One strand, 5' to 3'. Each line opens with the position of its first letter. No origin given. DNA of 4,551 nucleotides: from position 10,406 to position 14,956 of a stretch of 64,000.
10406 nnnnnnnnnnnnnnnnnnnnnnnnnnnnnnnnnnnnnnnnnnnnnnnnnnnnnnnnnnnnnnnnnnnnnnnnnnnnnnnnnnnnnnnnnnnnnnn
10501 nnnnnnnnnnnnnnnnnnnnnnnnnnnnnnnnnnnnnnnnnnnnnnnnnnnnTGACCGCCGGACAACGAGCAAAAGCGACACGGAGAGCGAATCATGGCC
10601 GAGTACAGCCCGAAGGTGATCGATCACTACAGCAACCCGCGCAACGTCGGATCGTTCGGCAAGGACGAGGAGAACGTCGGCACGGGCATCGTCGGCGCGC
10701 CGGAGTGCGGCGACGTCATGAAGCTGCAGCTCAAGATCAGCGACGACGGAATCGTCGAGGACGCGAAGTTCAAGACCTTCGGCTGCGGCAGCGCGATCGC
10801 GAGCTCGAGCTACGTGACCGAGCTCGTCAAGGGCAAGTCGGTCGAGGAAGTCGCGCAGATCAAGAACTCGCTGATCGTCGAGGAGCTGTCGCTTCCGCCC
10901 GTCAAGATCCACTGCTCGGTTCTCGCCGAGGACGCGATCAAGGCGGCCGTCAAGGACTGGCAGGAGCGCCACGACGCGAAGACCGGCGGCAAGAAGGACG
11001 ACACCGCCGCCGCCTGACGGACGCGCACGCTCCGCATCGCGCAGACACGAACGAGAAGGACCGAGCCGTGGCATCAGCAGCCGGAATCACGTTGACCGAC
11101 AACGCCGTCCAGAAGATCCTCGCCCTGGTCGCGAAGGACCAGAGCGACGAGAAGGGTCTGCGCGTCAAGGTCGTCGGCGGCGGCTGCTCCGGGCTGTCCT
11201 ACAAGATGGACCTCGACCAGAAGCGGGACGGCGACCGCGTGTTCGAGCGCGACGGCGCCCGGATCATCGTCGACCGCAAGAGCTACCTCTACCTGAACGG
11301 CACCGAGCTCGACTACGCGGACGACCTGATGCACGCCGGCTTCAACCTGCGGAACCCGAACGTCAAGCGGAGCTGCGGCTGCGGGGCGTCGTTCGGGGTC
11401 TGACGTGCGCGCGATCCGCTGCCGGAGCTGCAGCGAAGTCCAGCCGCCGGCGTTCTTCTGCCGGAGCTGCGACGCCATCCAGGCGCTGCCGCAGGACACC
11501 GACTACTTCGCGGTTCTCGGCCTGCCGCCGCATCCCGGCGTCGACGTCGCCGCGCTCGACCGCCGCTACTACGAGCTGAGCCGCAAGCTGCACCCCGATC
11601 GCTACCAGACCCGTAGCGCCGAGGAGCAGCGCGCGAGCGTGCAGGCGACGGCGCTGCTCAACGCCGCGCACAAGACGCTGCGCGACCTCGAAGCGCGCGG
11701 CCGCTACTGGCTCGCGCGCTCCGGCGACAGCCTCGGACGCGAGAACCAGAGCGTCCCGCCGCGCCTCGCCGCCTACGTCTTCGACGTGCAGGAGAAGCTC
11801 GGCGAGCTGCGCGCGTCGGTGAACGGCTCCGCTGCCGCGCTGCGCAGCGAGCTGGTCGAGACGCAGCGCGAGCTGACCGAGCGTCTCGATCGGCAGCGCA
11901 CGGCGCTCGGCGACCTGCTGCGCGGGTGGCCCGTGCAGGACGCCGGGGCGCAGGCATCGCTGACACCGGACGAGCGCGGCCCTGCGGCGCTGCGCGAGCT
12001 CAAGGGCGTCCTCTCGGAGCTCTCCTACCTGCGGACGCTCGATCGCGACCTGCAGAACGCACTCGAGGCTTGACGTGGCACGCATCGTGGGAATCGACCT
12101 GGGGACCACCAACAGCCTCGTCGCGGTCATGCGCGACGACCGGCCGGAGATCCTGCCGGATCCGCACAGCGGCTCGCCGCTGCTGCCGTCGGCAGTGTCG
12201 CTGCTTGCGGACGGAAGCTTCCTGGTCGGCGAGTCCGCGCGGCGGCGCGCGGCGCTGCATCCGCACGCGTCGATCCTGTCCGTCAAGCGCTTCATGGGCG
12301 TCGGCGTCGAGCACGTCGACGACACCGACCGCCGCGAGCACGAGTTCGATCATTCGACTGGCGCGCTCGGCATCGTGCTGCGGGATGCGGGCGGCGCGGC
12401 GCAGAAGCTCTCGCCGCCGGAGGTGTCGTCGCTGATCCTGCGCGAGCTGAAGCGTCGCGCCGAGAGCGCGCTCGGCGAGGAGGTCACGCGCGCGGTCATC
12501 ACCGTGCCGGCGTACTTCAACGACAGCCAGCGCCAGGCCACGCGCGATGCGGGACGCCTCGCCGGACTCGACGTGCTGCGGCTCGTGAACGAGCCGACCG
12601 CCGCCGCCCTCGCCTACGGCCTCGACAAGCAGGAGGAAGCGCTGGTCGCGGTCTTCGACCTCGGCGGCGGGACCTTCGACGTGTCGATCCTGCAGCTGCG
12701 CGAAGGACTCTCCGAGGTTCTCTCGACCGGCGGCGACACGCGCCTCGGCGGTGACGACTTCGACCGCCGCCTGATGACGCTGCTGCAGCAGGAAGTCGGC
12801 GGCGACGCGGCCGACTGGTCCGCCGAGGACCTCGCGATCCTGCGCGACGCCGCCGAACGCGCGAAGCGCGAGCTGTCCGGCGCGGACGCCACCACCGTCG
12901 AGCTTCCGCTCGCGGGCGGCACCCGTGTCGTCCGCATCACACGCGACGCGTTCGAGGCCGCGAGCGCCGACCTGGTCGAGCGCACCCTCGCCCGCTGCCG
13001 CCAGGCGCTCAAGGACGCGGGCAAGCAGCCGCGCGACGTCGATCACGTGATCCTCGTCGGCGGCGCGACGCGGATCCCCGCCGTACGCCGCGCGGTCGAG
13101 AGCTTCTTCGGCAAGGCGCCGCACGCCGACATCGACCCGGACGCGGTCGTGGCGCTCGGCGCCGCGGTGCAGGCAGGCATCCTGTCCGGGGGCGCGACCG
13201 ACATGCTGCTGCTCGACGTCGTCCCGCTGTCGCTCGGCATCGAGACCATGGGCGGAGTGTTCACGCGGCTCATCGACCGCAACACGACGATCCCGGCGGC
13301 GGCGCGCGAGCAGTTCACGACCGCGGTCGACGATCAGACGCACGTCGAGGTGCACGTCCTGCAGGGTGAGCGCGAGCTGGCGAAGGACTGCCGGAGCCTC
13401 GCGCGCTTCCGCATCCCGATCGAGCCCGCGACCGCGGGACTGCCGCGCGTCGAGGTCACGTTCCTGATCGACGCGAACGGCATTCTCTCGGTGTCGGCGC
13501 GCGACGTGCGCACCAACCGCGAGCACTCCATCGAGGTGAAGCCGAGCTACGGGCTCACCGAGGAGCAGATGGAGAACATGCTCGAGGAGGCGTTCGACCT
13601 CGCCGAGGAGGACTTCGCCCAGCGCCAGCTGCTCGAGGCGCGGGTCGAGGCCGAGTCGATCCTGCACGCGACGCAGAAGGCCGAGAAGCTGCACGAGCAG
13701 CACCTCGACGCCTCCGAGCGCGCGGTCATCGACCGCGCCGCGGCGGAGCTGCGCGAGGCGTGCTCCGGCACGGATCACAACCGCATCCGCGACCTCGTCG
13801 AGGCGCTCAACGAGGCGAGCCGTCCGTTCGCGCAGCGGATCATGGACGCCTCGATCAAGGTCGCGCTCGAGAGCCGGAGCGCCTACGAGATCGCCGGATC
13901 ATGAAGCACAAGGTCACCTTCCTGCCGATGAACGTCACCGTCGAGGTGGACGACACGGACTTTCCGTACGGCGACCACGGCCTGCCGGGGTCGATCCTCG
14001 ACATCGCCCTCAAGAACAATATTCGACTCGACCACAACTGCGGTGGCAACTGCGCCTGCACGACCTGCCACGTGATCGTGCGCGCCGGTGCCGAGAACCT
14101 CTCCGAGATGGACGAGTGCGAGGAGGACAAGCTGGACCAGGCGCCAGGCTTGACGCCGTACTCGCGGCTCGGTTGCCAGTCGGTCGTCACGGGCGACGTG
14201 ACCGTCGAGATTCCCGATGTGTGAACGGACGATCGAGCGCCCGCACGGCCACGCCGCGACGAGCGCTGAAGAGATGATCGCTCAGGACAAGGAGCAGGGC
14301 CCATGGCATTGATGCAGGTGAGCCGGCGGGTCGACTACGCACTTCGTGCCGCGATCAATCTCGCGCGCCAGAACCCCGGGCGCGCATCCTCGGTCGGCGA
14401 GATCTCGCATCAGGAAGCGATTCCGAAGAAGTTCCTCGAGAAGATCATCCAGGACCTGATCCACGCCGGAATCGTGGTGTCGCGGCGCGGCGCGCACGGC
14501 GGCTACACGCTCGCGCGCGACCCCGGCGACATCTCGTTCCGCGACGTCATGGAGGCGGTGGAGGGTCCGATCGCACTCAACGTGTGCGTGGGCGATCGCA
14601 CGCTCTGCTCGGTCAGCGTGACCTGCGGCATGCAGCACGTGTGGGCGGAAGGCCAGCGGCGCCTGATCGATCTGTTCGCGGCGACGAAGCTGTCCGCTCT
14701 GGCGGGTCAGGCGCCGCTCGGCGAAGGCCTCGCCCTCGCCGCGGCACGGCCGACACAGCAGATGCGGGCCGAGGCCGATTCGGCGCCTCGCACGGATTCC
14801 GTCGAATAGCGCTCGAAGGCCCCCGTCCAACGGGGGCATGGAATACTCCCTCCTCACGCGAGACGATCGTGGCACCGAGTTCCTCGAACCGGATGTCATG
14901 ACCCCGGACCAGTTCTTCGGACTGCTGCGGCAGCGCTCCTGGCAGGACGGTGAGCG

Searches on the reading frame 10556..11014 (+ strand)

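Call 68: search_protein_families(library=pfam, proteins=[window:10556-11014:+], max_evalue=0.0001)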
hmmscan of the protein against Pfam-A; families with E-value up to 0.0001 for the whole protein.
window:10556-11014:+ (153 aa): 1 family
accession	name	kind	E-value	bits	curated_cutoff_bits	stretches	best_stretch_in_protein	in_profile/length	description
PF01592.21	NifU_N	-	6.4e-50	169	22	1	16-139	1-124/127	NifU-like N terminal domain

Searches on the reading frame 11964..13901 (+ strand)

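Call 68: search_protein_families(library=pfam, proteins=[window:11964-13901:+], max_evalue=0.0001)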
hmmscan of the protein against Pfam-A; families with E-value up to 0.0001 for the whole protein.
window:11964-13901:+ (646 aa): 2 families
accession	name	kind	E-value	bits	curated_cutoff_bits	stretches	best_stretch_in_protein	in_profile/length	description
PF00012.26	HSP70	-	1.6e-188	628.2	20.6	1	41-627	1-598/599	Hsp70 protein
PF06723.19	MreB_Mbl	-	2.8e-15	56.4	27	1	156-401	75-316/327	MreB/Mbl protein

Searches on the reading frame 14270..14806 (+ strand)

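Call 69: search_protein_families(library=pfam, proteins=[window:14270-14806:+], max_evalue=0.0001)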
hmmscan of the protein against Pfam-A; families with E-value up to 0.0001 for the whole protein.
window:14270-14806:+ (179 aa): 1 family
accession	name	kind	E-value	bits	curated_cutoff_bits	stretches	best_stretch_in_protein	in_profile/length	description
PF02082.26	Rrf2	-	1.4e-33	116.3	30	1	18-145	2-130/132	Iron-dependent Transcriptional regulator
